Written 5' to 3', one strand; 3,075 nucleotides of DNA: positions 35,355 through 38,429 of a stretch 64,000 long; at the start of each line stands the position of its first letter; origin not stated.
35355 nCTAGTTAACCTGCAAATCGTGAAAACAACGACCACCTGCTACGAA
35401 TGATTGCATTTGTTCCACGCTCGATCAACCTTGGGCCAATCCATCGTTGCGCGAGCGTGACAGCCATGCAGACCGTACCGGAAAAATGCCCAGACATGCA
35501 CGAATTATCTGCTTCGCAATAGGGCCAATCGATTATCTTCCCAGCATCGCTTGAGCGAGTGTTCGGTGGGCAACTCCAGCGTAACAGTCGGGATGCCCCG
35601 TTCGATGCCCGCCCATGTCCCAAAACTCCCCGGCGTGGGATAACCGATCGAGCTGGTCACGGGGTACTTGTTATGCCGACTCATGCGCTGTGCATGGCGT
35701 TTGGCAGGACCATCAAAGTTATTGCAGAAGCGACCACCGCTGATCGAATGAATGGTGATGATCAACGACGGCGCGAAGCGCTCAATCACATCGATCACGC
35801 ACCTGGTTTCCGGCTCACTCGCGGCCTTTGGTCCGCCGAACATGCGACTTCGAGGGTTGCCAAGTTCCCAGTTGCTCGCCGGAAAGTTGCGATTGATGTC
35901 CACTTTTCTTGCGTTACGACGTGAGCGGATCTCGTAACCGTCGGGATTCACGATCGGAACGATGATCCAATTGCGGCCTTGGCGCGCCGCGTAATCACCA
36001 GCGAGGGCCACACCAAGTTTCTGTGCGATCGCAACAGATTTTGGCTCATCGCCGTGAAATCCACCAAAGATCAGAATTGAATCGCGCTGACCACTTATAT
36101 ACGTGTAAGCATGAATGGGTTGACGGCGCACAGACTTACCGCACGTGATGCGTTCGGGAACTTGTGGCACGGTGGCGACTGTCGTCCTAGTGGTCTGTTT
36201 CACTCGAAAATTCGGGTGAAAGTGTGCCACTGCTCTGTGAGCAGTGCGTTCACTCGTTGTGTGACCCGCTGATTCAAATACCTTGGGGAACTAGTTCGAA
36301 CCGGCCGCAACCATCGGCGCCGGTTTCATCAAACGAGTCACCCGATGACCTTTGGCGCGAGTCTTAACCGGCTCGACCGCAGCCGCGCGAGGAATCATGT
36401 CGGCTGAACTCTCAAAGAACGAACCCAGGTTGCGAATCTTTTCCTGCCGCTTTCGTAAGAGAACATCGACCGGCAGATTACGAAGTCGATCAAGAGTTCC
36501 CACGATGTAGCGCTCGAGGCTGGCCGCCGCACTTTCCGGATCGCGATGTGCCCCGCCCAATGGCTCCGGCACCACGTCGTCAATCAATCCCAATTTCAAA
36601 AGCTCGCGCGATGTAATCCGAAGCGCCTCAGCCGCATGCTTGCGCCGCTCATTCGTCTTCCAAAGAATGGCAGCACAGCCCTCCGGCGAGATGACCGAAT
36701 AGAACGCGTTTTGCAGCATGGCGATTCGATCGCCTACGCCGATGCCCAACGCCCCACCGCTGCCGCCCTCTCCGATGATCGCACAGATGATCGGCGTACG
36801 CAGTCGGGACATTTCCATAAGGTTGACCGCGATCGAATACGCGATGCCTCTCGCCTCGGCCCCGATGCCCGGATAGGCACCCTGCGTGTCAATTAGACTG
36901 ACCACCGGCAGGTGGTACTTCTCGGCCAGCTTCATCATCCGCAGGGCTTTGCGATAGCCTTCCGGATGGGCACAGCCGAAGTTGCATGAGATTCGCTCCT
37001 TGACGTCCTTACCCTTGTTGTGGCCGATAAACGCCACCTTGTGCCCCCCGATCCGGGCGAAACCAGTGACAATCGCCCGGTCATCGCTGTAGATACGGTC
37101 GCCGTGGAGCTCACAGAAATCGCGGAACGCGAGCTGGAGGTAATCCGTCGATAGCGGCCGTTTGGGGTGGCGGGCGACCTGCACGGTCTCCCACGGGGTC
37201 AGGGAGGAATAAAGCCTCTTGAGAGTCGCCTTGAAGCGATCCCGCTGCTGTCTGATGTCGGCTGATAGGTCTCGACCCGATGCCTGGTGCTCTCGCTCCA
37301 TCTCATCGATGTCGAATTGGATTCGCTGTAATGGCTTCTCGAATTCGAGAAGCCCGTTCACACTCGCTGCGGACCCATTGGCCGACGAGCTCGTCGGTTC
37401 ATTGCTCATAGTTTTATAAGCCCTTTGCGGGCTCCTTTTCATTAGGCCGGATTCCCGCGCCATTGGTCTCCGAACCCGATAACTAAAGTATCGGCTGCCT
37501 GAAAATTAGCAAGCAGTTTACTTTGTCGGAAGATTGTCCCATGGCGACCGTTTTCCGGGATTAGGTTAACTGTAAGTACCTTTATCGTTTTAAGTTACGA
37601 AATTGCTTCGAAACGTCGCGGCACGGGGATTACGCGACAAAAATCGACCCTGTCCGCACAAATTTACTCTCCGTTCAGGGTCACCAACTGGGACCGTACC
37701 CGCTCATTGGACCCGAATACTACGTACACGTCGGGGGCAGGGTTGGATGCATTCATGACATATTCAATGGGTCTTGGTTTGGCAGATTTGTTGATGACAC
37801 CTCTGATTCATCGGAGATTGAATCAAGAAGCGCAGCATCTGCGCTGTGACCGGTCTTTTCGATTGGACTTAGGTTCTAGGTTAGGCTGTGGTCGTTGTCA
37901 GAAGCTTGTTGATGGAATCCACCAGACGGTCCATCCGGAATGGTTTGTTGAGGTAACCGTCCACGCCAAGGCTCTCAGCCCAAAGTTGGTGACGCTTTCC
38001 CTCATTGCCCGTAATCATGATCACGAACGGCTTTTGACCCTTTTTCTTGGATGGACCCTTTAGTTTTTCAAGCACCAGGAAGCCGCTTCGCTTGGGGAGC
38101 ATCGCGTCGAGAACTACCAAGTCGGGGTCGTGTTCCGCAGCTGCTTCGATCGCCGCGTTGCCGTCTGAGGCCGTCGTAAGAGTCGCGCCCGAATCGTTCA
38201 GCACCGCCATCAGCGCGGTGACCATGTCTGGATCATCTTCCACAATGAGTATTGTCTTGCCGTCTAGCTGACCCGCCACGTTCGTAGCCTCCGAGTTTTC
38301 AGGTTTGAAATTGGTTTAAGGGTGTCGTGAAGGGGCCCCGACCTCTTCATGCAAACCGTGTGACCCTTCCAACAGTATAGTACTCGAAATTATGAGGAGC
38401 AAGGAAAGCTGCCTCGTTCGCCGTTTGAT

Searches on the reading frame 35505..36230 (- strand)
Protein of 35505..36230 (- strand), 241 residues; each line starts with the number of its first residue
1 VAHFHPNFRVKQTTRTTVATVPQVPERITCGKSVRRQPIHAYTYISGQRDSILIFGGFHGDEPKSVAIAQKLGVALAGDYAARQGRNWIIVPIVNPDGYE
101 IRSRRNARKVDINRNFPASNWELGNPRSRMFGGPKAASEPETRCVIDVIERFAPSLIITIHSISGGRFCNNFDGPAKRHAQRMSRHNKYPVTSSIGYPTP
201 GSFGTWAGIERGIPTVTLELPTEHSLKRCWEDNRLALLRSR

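Call 67: search_protein_families(library=pfam, proteins=[window:35505-36230:-], max_evalue=0.001)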
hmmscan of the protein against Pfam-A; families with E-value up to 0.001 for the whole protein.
window:35505-36230:- (241 aa): 2 families
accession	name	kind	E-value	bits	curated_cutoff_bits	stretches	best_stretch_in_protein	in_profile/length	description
PF00246.29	Peptidase_M14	-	2.3e-24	87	21.6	1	12-164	3-185/286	Zinc carboxypeptidase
PF24827.1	AstE_AspA_cat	-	3.9e-08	33.5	25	1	51-122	4-70/192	Succinylglutamate desuccinylase/Aspartoacylase catalytic domain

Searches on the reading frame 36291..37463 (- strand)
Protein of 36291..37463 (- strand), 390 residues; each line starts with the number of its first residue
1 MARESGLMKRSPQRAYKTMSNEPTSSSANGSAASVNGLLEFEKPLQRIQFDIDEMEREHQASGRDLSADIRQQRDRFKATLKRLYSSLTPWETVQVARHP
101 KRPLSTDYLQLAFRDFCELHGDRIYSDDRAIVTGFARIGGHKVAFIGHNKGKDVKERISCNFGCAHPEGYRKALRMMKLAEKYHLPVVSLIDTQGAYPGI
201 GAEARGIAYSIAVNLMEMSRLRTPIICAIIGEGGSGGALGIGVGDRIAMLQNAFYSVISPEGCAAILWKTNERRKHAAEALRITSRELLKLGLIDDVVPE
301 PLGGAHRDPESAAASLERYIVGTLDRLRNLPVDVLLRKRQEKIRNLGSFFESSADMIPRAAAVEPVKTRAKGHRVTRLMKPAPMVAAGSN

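Call 67: search_protein_families(library=pfam, proteins=[window:36291-37463:-], max_evalue=0.001)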
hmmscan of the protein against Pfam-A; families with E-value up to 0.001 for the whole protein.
window:36291-37463:- (390 aa): 2 families
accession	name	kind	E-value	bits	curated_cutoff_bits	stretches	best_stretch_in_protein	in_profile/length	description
PF03255.19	ACCA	-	4.9e-133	443.5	23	1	39-347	2-310/310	Acetyl co-enzyme A carboxylase carboxyltransferase-like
PF01039.27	Carboxyl_trans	-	4.3e-20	72.3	22.3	1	130-278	283-427/493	Carboxyl transferase domain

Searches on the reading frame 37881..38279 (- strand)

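Call 67: search_protein_families(library=pfam, proteins=[window:37881-38279:-], max_evalue=0.001)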
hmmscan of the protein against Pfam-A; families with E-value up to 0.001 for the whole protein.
window:37881-38279:- (132 aa): 1 family
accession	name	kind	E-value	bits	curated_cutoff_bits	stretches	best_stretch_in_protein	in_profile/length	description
PF00072.30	Response_reg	-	3.6e-24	85.5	30.2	1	10-123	1-110/111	Response regulator receiver domain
